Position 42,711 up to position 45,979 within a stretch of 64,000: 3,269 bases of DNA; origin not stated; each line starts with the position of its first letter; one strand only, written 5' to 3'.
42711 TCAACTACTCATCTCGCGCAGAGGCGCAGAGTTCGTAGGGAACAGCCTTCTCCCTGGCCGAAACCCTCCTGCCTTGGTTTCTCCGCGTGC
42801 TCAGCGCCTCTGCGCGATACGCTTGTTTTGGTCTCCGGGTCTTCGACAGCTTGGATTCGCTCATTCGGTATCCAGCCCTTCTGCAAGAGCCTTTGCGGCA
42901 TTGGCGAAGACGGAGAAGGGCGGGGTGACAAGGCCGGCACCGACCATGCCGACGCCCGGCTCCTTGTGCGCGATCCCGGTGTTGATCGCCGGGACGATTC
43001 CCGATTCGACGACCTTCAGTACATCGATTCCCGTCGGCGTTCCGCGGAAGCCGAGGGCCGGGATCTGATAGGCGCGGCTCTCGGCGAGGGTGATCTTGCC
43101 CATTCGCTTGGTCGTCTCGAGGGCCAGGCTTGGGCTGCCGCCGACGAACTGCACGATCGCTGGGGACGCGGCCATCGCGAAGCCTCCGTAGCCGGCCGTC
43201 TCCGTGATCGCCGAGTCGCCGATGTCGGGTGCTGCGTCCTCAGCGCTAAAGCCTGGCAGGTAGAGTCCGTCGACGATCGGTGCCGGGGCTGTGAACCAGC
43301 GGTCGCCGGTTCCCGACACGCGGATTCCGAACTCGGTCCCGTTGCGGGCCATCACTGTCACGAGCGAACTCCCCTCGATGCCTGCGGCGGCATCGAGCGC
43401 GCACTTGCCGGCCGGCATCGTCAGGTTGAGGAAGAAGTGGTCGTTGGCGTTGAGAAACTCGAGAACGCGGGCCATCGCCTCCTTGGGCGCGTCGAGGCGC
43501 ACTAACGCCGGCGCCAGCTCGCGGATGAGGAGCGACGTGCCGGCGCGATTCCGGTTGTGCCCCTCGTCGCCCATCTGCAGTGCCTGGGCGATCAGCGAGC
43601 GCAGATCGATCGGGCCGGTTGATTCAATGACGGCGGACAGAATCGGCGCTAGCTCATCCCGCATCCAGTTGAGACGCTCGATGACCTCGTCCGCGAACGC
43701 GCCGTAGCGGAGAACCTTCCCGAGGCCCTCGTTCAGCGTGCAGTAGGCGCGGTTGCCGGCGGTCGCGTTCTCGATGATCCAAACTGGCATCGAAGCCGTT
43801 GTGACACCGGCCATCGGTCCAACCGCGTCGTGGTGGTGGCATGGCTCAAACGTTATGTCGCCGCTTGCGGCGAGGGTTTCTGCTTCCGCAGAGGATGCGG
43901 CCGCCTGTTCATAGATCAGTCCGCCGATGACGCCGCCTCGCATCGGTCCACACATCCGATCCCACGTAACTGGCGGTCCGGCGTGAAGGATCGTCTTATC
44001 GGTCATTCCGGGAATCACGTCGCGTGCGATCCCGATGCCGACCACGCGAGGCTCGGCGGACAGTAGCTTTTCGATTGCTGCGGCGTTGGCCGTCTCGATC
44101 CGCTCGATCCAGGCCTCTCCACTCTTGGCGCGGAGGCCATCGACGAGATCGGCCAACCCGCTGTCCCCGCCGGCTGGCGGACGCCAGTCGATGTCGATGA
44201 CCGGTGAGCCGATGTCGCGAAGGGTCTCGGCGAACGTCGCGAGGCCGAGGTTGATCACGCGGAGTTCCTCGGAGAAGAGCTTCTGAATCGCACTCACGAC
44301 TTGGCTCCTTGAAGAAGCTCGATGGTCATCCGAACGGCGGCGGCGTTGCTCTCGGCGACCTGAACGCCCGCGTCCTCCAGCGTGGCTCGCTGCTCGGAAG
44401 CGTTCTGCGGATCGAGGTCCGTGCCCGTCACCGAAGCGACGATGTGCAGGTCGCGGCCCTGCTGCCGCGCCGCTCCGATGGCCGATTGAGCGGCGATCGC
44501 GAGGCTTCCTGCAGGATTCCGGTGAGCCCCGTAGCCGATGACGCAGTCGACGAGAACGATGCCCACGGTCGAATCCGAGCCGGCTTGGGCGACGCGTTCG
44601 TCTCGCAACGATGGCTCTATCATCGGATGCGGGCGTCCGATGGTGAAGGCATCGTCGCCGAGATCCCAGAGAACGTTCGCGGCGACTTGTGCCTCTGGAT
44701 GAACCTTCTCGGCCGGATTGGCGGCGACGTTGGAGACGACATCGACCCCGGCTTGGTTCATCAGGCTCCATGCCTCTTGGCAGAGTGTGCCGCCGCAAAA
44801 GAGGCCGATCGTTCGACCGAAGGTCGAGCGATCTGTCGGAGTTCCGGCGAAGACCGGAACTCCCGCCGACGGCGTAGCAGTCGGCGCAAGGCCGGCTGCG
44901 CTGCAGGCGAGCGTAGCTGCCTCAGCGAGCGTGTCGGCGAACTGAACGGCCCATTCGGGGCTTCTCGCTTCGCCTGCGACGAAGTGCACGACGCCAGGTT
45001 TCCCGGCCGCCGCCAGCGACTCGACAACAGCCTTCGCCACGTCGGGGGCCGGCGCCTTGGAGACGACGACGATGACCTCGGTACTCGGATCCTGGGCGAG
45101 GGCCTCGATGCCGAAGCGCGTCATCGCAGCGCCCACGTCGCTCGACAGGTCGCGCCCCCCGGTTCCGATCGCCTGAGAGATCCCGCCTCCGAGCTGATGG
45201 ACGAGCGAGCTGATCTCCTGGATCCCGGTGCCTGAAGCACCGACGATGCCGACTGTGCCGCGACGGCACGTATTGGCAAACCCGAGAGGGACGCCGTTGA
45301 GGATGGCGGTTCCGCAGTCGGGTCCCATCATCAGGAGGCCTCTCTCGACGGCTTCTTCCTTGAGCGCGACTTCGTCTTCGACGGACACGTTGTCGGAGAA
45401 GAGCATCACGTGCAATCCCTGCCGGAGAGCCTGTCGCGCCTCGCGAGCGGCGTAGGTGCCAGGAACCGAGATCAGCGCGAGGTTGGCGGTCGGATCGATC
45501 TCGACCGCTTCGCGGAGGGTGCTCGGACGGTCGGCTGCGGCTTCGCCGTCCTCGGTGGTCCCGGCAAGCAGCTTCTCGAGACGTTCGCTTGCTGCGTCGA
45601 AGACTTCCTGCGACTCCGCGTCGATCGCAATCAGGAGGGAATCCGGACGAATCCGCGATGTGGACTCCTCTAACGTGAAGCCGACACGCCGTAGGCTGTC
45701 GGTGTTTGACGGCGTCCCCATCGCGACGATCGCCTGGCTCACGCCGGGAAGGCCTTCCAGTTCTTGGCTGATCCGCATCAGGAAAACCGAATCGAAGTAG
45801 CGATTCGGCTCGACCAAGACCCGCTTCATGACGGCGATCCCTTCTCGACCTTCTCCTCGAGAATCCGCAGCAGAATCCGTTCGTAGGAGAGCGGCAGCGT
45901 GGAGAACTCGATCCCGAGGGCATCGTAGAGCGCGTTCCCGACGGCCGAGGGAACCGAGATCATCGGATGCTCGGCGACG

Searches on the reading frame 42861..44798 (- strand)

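Call 82: search_protein_families(library=pfam, proteins=[window:42861-44798:-], max_evalue=0.00001)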
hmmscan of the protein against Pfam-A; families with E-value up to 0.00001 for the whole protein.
window:42861-44798:- (645 aa): 1 family
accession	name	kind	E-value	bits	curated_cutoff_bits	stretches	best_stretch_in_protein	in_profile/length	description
PF06545.17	AllG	-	3.2e-105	350.8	27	1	315-529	1-215/215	Oxamate carbamoyltransferase subunit AllG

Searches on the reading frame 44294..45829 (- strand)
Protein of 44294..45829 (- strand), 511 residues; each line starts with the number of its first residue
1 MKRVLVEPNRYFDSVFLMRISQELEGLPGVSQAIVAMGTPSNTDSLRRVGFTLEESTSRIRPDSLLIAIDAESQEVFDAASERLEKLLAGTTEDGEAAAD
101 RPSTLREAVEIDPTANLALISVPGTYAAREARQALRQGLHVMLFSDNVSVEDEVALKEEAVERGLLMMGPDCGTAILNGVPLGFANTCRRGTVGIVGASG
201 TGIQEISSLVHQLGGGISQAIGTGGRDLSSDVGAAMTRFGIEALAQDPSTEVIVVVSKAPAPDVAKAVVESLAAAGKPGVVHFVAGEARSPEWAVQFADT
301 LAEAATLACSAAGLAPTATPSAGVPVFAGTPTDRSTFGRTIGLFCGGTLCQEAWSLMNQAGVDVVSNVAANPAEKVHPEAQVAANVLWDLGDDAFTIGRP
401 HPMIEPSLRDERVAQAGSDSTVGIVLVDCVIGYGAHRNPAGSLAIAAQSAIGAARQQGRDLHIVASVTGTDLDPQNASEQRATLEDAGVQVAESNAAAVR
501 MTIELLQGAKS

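Call 81: search_protein_families(library=pfam, proteins=[window:44294-45829:-], max_evalue=0.00001)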
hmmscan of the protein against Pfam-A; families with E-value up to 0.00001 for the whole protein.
window:44294-45829:- (511 aa): 2 families
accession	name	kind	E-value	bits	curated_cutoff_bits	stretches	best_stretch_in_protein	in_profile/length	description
PF00549.24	Ligase_CoA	-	8.4e-33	113.7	24.5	1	343-503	1-126/128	CoA-ligase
PF02629.25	CoA_binding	-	1.3e-10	42.3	22.3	1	191-283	4-94/97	CoA binding domain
